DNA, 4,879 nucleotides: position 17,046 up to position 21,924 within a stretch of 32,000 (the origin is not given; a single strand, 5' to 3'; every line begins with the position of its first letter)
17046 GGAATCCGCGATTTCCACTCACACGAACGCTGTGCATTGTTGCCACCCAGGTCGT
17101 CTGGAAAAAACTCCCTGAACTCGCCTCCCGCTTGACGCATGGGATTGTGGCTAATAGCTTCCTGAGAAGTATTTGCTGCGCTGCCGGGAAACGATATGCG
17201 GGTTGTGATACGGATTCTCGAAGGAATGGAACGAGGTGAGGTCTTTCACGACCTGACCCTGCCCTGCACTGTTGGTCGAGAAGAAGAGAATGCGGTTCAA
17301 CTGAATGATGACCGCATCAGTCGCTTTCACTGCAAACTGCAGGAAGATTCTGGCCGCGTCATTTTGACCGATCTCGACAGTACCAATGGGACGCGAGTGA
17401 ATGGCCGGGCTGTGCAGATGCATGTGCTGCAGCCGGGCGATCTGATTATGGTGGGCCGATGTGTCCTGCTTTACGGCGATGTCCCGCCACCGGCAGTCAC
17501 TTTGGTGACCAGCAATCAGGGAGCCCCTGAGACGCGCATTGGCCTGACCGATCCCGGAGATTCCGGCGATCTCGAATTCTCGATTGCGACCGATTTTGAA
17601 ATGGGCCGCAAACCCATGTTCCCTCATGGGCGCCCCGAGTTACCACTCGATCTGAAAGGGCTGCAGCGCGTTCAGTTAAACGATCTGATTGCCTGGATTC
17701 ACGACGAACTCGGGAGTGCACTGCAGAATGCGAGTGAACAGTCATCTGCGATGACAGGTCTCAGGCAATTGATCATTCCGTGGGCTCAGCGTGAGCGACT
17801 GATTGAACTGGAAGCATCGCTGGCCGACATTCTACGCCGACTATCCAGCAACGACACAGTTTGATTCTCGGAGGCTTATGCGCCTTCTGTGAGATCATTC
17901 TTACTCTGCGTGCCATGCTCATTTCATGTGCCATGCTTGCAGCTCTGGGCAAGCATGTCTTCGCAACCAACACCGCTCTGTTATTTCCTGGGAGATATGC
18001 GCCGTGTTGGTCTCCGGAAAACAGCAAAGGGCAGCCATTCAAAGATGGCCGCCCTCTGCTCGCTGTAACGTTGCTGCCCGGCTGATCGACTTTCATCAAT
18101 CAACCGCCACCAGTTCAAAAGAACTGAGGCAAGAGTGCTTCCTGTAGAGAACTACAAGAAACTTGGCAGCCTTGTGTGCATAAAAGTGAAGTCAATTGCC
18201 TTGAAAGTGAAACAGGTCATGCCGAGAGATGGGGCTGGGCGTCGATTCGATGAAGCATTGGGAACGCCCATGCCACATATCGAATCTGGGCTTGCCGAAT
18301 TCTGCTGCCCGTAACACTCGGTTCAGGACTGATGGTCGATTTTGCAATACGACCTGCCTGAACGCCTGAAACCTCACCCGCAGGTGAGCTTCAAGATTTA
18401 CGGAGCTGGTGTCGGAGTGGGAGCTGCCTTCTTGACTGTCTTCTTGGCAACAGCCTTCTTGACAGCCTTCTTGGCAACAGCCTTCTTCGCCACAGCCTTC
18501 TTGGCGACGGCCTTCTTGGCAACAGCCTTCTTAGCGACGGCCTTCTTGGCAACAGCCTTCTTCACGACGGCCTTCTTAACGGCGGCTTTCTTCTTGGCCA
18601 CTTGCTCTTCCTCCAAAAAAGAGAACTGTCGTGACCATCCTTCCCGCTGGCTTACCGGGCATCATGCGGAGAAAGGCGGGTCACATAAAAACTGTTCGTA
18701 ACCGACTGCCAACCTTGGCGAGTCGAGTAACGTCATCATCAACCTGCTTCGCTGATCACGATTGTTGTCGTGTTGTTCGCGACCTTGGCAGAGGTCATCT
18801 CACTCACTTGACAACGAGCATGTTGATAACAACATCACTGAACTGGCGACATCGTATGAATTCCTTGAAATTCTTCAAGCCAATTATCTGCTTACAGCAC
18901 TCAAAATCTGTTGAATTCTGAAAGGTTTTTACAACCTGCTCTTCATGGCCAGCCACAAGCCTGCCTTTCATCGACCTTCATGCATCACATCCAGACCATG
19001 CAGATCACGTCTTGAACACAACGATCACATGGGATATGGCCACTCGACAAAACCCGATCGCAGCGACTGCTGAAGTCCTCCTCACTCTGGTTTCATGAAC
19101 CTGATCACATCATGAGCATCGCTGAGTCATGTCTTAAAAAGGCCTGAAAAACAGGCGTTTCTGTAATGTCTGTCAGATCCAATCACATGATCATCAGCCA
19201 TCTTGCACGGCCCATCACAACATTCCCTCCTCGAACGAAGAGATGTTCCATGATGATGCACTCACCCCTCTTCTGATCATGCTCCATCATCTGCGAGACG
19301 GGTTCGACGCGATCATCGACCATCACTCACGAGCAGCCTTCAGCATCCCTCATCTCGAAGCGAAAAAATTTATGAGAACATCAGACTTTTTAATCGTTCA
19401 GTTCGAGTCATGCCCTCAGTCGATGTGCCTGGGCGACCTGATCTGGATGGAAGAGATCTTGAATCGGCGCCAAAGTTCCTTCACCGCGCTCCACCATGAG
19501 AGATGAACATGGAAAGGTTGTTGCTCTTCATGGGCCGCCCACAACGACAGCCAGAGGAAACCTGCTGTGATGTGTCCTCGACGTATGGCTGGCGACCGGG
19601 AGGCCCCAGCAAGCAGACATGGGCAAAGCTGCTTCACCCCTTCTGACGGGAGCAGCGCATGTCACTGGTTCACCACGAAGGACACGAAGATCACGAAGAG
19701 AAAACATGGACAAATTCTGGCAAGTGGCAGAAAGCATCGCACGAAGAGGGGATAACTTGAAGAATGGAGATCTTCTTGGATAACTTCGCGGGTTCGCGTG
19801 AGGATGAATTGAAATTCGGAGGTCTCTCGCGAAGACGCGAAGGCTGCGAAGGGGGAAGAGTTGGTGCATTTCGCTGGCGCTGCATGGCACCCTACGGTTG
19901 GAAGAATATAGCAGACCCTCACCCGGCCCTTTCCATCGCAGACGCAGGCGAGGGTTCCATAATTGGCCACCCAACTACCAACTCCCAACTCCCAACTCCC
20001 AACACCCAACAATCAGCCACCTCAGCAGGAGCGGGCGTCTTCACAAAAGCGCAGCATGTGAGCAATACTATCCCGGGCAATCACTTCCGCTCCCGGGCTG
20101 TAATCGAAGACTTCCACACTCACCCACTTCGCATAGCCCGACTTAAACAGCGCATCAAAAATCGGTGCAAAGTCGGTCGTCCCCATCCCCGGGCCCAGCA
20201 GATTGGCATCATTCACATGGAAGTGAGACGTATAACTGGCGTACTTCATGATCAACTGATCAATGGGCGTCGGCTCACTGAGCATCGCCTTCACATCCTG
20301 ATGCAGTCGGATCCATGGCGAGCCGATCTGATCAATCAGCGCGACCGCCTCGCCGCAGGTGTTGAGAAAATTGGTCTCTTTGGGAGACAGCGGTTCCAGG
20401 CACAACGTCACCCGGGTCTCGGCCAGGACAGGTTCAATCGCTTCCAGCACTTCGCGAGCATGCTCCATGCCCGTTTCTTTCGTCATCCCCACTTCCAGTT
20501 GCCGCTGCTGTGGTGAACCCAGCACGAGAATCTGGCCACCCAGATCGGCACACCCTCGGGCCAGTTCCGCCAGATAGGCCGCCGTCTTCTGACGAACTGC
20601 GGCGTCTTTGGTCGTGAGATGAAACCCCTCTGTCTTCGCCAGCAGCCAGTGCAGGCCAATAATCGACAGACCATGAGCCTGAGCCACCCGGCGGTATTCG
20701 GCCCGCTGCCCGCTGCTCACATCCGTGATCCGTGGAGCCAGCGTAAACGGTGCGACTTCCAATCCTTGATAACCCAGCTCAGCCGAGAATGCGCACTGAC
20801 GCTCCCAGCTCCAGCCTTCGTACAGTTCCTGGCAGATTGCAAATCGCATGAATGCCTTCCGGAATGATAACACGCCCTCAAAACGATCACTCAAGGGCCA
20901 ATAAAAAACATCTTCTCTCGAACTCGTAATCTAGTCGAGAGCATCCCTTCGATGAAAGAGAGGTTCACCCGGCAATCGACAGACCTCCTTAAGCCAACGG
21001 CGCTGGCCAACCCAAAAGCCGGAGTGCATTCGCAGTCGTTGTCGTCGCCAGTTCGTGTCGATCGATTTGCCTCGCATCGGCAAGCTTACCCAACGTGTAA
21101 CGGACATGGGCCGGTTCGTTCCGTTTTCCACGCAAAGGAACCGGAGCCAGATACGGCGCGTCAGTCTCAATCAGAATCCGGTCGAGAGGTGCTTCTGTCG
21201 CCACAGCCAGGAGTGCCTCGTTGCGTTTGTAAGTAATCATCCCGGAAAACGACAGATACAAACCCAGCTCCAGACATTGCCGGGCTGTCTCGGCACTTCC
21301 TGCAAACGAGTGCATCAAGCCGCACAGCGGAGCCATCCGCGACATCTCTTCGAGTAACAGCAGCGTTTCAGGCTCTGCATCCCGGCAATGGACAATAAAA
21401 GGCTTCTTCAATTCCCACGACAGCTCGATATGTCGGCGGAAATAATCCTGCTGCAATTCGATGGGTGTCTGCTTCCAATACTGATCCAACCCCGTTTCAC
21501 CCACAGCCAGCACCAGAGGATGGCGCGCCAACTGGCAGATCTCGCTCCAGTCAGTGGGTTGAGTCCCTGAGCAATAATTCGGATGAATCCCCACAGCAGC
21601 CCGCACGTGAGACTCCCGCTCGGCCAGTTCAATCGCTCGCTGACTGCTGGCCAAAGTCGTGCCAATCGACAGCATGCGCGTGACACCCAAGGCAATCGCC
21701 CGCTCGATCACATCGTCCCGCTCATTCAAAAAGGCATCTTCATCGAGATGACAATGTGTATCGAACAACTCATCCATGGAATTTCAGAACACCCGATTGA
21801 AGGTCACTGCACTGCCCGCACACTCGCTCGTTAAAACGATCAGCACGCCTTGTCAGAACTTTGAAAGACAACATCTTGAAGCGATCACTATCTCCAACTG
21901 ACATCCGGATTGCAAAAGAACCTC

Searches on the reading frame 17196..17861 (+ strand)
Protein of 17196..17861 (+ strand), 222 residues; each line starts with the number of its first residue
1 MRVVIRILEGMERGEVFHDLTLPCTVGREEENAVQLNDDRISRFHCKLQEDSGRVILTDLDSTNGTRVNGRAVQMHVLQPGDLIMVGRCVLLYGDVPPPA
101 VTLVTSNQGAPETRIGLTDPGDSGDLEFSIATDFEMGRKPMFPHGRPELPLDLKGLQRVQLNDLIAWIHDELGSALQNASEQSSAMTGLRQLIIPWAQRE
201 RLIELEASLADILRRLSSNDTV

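Call 104: search_protein_families(library=pfam, proteins=[window:17196-17861:+], max_evalue=0.001)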
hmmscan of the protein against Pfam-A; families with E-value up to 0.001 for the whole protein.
window:17196-17861:+ (222 aa): 2 families
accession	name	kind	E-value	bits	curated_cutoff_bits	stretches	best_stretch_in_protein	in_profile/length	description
PF00498.31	FHA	-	1.3e-18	67.6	20.7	1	24-87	1-67/67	FHA domain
PF16697.10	Yop-YscD_cpl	-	8.4e-15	55.2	33.2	1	6-91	1-88/94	Inner membrane component of T3SS, cytoplasmic domain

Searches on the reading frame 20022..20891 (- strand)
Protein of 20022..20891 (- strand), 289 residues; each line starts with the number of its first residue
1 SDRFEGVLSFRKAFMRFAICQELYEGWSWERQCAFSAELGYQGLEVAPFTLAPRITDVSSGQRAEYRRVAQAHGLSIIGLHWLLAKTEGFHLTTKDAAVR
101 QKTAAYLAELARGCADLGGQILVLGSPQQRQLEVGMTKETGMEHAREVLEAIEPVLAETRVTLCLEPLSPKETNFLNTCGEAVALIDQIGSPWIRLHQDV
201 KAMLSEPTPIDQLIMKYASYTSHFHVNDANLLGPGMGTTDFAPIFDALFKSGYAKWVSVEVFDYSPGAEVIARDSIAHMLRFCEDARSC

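Call 104: search_protein_families(library=pfam, proteins=[window:20022-20891:-], max_evalue=0.001)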
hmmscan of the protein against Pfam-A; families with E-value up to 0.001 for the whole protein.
window:20022-20891:- (289 aa): 1 family
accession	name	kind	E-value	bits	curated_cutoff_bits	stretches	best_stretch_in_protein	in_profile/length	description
PF01261.30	AP_endonuc_2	-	6.8e-38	131.2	31.1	1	34-279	2-246/249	Xylose isomerase-like TIM barrel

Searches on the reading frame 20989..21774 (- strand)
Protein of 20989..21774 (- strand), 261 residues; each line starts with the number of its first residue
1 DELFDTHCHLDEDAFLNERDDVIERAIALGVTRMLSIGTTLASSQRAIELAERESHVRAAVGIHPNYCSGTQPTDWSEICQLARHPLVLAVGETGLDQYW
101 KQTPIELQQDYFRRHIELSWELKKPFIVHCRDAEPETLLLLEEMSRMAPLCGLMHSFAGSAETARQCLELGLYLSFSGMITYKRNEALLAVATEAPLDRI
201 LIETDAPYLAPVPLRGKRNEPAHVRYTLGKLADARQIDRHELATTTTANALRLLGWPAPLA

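Call 104: search_protein_families(library=pfam, proteins=[window:20989-21774:-], max_evalue=0.001)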
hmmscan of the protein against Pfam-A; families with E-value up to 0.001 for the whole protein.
window:20989-21774:- (261 aa): 1 family
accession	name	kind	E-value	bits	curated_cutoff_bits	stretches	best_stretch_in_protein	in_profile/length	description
PF01026.27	TatD_DNase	-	9e-80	268.1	27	1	4-254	1-252/253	TatD related DNase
